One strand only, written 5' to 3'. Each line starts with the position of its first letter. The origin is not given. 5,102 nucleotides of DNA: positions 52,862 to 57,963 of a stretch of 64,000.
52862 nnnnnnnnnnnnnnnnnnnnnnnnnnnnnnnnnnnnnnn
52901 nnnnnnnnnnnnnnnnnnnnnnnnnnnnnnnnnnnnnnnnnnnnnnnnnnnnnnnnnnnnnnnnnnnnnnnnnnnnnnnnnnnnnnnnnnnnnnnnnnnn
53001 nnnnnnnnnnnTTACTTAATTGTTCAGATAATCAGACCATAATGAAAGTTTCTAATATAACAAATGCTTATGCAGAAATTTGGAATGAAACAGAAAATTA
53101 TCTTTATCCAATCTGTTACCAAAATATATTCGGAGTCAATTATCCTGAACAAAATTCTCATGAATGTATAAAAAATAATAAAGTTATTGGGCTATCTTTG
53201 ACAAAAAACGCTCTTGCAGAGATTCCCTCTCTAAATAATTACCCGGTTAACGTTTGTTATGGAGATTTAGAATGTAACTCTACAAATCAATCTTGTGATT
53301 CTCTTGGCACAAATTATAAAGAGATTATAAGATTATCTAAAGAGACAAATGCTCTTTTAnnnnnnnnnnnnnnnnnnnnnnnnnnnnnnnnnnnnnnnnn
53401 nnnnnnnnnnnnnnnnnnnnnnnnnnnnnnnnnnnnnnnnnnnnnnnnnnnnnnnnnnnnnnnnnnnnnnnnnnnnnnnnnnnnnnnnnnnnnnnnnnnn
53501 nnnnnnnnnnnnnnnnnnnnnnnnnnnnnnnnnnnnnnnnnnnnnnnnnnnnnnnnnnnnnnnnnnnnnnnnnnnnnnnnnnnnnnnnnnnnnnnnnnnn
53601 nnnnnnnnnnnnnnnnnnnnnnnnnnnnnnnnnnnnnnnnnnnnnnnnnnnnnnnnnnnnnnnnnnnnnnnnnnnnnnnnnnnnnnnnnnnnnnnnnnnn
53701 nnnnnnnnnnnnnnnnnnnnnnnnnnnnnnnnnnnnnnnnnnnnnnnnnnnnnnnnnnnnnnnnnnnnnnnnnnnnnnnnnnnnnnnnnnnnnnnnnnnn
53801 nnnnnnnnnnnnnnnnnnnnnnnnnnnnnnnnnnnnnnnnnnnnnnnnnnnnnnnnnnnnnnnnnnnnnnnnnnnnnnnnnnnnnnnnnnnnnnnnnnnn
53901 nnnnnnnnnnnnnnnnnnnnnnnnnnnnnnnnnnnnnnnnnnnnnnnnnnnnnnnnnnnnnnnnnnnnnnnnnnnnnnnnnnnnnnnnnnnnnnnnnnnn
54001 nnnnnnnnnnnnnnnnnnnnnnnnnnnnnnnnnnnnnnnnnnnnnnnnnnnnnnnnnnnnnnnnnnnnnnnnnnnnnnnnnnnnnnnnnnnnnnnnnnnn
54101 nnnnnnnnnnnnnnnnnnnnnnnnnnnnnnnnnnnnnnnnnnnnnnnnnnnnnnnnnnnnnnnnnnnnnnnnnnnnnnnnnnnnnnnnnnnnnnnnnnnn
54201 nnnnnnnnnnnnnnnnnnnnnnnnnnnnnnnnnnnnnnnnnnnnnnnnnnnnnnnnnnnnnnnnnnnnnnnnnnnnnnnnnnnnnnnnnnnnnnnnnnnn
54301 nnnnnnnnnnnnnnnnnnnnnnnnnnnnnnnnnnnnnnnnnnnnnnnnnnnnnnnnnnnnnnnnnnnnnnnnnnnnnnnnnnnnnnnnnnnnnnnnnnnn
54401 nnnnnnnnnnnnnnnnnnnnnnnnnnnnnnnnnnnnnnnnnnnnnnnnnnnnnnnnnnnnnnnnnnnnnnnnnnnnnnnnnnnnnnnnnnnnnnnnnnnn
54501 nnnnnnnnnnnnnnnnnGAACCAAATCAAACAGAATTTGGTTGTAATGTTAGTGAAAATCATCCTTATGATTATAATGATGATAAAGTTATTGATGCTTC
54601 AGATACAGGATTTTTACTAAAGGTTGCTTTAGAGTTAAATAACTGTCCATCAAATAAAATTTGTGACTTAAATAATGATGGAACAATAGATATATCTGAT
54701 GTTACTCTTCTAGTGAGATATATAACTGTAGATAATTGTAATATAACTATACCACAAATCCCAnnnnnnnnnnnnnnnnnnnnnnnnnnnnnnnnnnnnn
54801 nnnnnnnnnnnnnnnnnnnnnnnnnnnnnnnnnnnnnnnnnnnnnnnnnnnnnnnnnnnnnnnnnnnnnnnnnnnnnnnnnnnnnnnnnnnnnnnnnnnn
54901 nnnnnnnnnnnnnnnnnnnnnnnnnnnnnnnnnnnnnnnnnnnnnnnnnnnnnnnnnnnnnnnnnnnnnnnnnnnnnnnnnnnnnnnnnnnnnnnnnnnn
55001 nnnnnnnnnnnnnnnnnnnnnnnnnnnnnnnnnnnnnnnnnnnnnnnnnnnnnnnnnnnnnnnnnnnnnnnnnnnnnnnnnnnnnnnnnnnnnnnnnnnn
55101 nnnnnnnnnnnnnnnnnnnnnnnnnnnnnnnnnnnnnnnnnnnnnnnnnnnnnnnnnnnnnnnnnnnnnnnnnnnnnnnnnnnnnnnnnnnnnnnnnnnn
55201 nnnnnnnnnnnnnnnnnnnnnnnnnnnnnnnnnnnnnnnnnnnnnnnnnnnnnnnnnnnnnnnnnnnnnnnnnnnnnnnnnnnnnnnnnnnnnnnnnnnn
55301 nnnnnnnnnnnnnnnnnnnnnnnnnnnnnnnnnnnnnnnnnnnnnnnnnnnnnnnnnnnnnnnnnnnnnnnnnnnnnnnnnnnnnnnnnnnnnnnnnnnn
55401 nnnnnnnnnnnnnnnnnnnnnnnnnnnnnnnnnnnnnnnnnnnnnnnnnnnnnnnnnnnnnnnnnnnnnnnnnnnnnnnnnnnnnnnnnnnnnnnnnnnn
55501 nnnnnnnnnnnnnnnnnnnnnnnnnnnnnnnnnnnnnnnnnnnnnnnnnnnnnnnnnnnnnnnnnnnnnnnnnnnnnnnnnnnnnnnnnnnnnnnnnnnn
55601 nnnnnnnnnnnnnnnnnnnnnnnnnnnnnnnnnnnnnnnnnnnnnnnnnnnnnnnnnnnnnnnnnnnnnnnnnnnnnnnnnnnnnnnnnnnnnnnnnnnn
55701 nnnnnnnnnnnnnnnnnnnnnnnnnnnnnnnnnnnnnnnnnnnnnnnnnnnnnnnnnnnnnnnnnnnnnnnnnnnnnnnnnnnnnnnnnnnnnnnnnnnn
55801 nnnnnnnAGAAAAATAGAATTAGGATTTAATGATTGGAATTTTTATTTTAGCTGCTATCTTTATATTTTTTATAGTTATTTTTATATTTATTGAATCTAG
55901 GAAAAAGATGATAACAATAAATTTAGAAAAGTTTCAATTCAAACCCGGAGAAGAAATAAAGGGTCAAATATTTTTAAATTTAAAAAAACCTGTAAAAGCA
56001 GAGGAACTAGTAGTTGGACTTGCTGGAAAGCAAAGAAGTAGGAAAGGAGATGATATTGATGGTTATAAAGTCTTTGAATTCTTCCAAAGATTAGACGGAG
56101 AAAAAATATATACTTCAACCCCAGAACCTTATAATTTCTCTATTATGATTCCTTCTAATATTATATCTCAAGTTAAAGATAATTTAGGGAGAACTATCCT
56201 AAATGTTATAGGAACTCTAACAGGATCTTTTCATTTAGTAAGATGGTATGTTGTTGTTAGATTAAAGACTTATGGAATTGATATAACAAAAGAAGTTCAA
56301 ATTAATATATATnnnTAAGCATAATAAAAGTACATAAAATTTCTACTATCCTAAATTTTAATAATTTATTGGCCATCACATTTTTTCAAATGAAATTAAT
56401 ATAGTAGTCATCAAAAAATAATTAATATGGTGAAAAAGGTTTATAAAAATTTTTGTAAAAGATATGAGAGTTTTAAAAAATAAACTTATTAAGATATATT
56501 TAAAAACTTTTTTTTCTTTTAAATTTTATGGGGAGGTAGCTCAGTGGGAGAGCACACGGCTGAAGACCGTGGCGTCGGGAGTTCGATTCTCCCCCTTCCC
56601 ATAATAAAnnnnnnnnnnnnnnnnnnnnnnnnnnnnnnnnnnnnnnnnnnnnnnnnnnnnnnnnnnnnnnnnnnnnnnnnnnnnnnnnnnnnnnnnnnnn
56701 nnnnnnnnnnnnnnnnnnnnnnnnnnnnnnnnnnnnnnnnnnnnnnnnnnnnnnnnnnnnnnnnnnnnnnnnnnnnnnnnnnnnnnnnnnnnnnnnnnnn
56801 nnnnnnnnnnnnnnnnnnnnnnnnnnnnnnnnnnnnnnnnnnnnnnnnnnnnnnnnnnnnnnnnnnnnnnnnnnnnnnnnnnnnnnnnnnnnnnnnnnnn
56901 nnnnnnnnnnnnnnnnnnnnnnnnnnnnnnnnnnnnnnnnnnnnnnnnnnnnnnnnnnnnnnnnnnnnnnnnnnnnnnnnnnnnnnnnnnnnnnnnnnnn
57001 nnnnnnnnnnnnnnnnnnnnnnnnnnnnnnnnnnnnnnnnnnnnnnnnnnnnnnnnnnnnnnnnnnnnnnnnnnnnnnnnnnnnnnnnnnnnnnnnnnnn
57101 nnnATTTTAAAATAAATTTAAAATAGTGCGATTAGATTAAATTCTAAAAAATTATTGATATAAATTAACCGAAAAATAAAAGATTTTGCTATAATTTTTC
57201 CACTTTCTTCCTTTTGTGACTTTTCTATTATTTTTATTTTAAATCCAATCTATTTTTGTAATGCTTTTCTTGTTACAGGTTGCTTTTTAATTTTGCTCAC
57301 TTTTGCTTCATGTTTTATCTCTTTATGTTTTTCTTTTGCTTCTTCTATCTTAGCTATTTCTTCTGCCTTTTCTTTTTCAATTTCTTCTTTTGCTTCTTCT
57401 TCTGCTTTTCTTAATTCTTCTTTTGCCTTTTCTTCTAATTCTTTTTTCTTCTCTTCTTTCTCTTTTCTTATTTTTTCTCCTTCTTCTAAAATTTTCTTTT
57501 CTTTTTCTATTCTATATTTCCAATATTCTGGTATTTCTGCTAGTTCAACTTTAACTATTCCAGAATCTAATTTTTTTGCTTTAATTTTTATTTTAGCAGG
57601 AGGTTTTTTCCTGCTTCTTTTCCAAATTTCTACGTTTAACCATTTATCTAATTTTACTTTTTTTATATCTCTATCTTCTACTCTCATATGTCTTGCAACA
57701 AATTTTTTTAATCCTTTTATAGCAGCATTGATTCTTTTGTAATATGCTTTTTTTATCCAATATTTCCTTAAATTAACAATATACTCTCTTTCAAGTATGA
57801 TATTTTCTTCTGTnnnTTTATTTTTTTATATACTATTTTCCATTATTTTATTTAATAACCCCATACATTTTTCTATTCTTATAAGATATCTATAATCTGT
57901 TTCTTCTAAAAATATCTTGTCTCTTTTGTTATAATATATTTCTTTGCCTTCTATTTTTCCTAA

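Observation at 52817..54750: Internal duplication of a Cys-bracketed dockerin module inside one protein, with an N-terminal dockerin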

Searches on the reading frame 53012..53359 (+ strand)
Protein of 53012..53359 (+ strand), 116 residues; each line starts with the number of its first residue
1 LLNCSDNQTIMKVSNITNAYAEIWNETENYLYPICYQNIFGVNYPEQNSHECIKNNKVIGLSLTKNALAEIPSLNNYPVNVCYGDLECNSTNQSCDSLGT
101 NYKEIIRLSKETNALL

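Call 68: find_related_loci(query=A6, collection=genome_contigs, flank=8000)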
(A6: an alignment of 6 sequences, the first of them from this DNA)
Query A6 (116 aa) in genome_contigs; peptide patterns used: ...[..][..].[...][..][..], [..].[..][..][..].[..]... (x = any residue, [..] = any of these).
60 stretches matched a pattern; 42 encode a relative of the query (tblastn E <= 1e-3); 42 distinct loci.
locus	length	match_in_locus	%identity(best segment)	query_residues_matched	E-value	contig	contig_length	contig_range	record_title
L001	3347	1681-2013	47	4-116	8e-28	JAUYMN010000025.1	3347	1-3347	MAG: Nanoarchaeota archaeon isolate C24_metabat.bin.88 C24_k141_111095, whole genome shotgun sequence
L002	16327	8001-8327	49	4-116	1e-25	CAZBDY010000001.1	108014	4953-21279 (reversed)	MAG TPA_asm: Candidatus Woesearchaeota archaeon isolate SRP141376_co1_202 genome assembly, contig: NODE_446_length_10801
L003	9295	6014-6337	45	6-116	2e-25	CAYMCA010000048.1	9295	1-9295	MAG TPA_asm: Candidatus Woesearchaeota archaeon isolate binchicken_co38_1125 genome assembly, contig: NODE_15828_length_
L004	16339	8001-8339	42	5-116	2e-24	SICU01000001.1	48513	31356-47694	MAG: Candidatus Pacearchaeota archaeon isolate Baikal-deep-G140 BACOMB-DPANN-C6, whole genome shotgun sequence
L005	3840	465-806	42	4-114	3e-23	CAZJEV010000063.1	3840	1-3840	MAG TPA_asm: Candidatus Woesearchaeota archaeon isolate SRP269290_co4_244 genome assembly, contig: NODE_30035_length_384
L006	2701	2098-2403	46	3-116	3e-21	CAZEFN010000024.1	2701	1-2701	MAG TPA_asm: Candidatus Woesearchaeota archaeon isolate SRP118108_co2_391 genome assembly, contig: k141_1081466, whole g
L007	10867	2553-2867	49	4-114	3e-21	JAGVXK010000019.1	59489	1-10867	Candidatus Pacearchaeota archaeon isolate RIFCSPHIGHO2_01_FULL_35_25 rifcsphigho2_01_scaffold_674, whole genome shotgun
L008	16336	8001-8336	41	5-116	7e-21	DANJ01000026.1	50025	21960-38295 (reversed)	MAG TPA_asm: Candidatus Pacearchaeota archaeon UBA92 UBA92_contig_500, whole genome shotgun sequence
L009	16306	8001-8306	40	3-116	2e-20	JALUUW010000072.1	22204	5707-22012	MAG: Candidatus Pacearchaeota archaeon isolate 128-326_metabat1_scaf2bin.051 128-326_scaffold_892_c1, whole genome shotg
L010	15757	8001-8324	42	4-116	5e-20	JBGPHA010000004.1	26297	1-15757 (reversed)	MAG: Candidatus Nanoarchaeia archaeon isolate OBJ_0618_7090110_37 k141_3215190_length_26297_cov_10.9916, whole genome sh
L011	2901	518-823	42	4-116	6e-20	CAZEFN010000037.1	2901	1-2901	MAG TPA_asm: Candidatus Woesearchaeota archaeon isolate SRP118108_co2_391 genome assembly, contig: k141_100790, whole ge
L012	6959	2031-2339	43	3-116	7e-20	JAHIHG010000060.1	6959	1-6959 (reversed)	MAG: Nanoarchaeota archaeon isolate KR11_N3.mb.40 KR11_N3.mb.40_k141_135341, whole genome shotgun sequence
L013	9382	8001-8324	38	5-116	2e-19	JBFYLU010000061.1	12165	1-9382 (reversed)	MAG: Nanoarchaeota archaeon isolate PPR_0044 k121_6053522, whole genome shotgun sequence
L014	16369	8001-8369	44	3-97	2e-19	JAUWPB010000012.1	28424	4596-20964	MAG: Nanoarchaeota archaeon isolate CSMAG_2465 CSMAG_2465_k141_1401227_length_28424_cov_44.6924, whole genome shotgun se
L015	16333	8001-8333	43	4-114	1e-18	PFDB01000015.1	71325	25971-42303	MAG: Candidatus Pacearchaeota archaeon CG10_big_fil_rev_8_21_14_0_10_34_76 CG10_8_21_14_0.10_scaffold_219_c, whole genom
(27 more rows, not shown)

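Call 78: search_solved_structures(query=A6, max_evalue=1)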
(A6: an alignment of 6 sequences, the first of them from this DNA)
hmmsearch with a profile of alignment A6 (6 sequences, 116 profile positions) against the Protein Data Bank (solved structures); distinct sequences matched with E-value up to 1: 1.
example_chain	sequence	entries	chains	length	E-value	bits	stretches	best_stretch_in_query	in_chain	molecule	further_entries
7t71_A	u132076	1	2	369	0.19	15.3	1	23-95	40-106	Mevalonate 3,5-bisphosphate decarboxylase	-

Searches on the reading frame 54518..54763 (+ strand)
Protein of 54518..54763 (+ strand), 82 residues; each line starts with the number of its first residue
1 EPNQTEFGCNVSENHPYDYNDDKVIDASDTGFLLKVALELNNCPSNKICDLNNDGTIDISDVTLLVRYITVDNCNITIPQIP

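Call 97: search_protein_families(library=pfam, proteins=[window:54518-54763:+], max_evalue=1)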
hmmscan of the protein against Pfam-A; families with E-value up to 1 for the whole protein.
seq(82 aa): 5 families
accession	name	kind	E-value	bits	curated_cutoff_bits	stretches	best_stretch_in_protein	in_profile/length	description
PF00404.24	Dockerin_1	-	2.5e-09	37.6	22.9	2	17-69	2-56/57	Dockerin type I domain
PF13405.12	EF-hand_6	-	0.002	18.1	25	1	48-67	8-27/30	EF-hand domain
PF13499.12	EF-hand_7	-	0.054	14.3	30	1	48-65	10-28/67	EF-hand domain pair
PF00036.39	EF-hand_1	-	0.06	13.4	25.4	1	48-64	8-24/29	EF hand domain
PF13202.12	EF-hand_5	-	0.27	11.2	25.9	1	50-60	9-19/25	EF hand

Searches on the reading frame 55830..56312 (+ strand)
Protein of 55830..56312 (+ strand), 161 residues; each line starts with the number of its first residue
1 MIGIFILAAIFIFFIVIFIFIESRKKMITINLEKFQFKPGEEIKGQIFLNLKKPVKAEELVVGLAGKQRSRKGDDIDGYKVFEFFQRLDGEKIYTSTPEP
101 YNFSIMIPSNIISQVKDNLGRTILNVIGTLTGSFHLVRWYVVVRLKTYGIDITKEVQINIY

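Call 13: search_protein_families(library=pfam, proteins=[window:55830-56312:+], max_evalue=0.01)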
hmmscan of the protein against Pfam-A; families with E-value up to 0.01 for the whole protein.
window:55830-56312:+ (161 aa): 1 family
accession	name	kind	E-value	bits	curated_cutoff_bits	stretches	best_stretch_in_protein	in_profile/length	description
PF00339.34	Arrestin_N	-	2.6e-06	27.9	24.9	1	28-75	3-50/148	Arrestin (or S-antigen), N-terminal domain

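Call 79: search_solved_structures(query=window:55830-56312:+, max_evalue=1)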
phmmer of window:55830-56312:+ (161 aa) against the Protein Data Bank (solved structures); distinct sequences matched with E-value up to 1: 1.
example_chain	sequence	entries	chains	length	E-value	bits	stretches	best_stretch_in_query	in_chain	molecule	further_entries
6hum_E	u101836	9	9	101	0.082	16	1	16-67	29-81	NAD(P)H-quinone oxidoreductase subunit 4L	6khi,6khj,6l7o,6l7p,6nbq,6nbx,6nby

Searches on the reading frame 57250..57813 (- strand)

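Call 13: search_protein_families(library=pfam, proteins=[window:57250-57813:-], max_evalue=0.01)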
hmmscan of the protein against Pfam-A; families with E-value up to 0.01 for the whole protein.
window:57250-57813:- (187 aa): 1 family
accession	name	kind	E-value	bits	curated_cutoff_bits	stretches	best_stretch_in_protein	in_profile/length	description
PF01198.24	Ribosomal_L31e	-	1.6e-09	38.2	25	1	9-79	5-70/82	Ribosomal protein L31e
